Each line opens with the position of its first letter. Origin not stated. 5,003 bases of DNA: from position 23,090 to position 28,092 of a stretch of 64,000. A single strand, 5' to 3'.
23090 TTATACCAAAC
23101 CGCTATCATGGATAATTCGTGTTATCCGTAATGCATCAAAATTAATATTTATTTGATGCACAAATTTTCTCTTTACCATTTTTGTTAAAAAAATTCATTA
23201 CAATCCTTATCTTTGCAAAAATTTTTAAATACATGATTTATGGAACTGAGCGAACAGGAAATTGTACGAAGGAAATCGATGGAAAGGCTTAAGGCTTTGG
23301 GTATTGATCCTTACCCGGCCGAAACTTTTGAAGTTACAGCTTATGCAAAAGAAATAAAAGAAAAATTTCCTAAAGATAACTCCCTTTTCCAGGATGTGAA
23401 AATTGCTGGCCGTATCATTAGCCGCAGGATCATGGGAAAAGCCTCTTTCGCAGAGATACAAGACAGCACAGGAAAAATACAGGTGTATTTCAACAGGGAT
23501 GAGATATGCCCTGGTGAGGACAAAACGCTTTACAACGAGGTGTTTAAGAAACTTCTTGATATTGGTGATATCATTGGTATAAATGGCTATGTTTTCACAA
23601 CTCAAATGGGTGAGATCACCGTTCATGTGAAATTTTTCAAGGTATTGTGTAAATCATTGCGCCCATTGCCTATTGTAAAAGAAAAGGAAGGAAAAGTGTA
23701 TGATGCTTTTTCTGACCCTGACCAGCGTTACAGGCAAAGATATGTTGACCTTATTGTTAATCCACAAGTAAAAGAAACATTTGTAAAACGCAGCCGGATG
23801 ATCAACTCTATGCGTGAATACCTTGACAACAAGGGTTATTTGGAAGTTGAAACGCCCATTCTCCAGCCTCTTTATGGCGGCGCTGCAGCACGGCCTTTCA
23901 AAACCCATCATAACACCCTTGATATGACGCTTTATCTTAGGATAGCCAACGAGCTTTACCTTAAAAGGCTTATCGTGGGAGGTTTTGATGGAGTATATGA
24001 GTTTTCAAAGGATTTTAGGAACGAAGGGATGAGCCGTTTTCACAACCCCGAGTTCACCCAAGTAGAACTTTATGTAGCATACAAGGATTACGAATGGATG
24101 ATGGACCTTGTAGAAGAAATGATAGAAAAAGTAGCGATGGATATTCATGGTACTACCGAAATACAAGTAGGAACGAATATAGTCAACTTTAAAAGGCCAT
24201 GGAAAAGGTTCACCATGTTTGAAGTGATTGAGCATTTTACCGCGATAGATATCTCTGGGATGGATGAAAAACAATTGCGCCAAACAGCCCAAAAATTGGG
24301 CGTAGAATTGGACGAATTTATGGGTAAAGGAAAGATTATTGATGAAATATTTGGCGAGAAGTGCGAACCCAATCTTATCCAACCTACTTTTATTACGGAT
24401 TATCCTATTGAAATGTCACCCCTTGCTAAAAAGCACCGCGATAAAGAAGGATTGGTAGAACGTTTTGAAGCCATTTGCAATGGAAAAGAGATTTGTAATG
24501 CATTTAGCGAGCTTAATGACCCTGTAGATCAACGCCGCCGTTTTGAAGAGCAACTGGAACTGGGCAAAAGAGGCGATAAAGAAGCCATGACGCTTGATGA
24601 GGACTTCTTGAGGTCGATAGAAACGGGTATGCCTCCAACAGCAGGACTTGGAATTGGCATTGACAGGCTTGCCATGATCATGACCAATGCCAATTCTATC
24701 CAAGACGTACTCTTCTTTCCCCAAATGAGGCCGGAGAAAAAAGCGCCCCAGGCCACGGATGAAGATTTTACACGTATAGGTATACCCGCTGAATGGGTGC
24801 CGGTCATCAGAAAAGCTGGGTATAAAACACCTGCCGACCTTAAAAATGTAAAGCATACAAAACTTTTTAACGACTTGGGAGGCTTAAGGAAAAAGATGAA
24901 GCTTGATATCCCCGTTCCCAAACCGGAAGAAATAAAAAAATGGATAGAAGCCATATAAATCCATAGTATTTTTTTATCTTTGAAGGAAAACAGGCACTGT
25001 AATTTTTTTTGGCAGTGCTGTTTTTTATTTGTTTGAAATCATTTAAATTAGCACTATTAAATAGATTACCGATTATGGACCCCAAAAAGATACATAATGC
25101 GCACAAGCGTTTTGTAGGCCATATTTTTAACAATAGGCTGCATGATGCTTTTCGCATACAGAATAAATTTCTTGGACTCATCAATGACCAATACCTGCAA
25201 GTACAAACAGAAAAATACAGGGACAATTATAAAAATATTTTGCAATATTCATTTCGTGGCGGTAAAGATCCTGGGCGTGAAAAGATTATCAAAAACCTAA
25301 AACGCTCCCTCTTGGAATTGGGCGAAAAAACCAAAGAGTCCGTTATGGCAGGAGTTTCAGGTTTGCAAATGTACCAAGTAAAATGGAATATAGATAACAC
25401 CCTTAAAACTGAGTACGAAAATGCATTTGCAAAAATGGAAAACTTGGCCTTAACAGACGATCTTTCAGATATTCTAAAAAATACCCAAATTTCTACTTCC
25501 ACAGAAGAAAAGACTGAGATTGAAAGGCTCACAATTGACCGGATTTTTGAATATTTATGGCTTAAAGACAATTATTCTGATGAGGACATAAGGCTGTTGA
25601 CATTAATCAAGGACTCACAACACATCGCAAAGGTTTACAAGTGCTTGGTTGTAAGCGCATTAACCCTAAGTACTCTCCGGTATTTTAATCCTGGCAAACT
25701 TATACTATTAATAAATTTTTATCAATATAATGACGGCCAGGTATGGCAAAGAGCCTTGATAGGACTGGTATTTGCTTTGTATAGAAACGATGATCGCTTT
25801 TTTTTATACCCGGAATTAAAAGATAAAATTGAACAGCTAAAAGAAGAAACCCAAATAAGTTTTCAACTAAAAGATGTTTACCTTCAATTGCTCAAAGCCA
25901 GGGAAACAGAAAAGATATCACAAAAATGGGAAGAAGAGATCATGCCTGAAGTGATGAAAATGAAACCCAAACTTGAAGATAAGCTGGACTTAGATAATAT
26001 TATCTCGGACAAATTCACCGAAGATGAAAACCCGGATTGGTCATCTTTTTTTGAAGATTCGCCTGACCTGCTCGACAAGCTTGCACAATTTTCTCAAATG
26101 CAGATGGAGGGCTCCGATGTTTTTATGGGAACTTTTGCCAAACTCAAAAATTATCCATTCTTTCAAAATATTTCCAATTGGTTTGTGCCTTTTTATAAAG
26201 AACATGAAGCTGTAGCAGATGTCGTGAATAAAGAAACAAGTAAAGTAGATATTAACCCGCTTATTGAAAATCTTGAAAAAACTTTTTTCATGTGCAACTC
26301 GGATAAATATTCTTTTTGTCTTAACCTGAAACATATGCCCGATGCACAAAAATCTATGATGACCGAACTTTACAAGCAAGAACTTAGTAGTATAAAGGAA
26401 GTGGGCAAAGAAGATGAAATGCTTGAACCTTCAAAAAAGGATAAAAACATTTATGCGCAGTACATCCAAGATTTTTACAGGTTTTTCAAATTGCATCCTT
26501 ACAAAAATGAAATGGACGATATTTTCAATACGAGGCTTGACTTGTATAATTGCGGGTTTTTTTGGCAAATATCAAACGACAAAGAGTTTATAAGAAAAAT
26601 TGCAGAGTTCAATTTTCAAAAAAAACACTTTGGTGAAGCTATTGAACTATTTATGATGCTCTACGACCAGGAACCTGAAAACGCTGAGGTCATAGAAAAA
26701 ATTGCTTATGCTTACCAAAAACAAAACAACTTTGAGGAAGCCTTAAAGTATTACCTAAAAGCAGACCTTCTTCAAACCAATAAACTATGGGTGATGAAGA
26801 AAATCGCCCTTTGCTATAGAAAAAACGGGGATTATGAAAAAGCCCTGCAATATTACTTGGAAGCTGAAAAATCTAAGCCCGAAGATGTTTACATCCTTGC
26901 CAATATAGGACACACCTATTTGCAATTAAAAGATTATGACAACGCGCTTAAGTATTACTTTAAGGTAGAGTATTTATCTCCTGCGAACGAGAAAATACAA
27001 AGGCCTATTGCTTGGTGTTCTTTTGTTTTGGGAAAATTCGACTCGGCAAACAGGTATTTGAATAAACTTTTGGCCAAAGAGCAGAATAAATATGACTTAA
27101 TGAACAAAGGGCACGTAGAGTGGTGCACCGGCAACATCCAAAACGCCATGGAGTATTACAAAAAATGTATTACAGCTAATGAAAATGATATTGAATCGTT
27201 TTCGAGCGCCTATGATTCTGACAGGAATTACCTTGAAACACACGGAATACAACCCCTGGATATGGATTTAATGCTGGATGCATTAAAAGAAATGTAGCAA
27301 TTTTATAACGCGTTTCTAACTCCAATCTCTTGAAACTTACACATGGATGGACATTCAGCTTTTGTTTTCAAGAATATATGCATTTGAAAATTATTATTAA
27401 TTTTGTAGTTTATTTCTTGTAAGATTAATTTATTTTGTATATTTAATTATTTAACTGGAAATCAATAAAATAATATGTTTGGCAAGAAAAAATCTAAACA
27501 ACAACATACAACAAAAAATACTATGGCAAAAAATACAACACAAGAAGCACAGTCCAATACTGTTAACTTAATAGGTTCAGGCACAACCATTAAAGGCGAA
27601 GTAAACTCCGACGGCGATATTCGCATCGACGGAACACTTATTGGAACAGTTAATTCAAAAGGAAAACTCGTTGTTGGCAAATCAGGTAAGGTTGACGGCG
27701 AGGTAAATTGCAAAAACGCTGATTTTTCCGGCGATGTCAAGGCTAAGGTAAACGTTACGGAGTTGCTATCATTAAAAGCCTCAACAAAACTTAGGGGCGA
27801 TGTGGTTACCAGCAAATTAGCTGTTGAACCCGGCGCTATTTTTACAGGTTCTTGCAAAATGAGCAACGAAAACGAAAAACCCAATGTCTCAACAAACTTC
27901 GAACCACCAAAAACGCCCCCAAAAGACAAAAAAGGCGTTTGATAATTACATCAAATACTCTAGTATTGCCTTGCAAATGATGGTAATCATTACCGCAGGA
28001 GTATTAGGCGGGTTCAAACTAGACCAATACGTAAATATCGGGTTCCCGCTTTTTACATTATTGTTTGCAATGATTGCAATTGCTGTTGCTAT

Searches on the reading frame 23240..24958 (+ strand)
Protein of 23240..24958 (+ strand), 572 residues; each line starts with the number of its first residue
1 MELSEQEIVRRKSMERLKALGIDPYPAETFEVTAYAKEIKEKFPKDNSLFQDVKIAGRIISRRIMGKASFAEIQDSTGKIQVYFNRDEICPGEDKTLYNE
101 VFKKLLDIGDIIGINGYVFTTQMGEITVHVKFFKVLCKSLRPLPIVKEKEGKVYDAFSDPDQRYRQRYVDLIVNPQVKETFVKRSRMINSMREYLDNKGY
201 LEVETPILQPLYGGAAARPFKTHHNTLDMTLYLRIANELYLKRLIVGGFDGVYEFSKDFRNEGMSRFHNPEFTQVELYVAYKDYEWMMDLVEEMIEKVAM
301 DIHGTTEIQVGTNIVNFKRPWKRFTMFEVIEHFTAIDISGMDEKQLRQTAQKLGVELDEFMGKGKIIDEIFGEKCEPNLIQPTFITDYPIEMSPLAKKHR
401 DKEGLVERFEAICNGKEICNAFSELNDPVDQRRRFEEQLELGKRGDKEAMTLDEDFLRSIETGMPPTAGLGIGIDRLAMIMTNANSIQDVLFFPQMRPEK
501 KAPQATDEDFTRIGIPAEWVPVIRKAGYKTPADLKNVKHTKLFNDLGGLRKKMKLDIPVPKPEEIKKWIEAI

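Call 38: search_protein_families(library=pfam, proteins=[window:23240-24958:+], max_evalue=1e-8)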
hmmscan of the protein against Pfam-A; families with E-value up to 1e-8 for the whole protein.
window:23240-24958:+ (572 aa): 2 families
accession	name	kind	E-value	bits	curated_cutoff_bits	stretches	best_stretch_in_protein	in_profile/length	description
PF00152.25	tRNA-synt_2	-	6.9e-93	311.5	25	1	160-496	2-307/308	tRNA synthetases class II (D, K and N)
PF01336.31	tRNA_anti-codon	-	6.2e-15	55.3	27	1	53-136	1-75/75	OB-fold nucleic acid binding domain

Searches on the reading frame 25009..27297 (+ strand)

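Call 38: search_protein_families(library=pfam, proteins=[window:25009-27297:+], max_evalue=1e-8)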
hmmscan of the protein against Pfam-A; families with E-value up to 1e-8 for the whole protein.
window:25009-27297:+ (762 aa): 9 families
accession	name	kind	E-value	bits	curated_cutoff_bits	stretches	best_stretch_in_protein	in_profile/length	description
PF00515.34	TPR_1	-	5.5e-19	67.6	27.8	0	628-658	2-32/34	Tetratricopeptide repeat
PF13181.12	TPR_8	-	1.9e-18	65.4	25.7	0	629-660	3-34/34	Tetratricopeptide repeat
PF07719.23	TPR_2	-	9.2e-18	63.3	27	0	598-625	6-33/34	Tetratricopeptide repeat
PF14559.12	TPR_19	-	5.9e-14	52.6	25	0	537-584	3-50/68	Tetratricopeptide repeat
PF13424.12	TPR_12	-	7.1e-14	52.2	30.1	0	591-621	43-73/77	Tetratricopeptide repeat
PF13176.12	TPR_7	-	1.1e-12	47.4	27.9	0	599-626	5-34/36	Tetratricopeptide repeat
PF13432.12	TPR_16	-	2.9e-12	47.2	32.7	0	603-653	7-56/65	Tetratricopeptide repeat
PF13428.12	TPR_14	-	7.2e-12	45.2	23.5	0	598-630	6-38/44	Tetratricopeptide repeat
PF13174.12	TPR_6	-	3.5e-09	37.2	26.3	0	598-617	5-24/33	Tetratricopeptide repeat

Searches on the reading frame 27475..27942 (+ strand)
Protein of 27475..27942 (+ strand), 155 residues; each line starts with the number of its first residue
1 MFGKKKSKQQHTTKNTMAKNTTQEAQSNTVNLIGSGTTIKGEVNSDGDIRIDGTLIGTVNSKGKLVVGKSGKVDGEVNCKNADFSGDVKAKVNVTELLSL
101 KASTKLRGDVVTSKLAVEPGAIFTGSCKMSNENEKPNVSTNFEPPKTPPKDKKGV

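Call 38: search_protein_families(library=pfam, proteins=[window:27475-27942:+], max_evalue=1e-8)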
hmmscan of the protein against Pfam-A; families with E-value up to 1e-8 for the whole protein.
window:27475-27942:+ (155 aa): 1 family
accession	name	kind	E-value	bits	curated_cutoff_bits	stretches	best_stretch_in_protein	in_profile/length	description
PF04519.19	Bactofilin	-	1.3e-27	96.3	27.9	1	32-128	2-98/98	Polymer-forming cytoskeletal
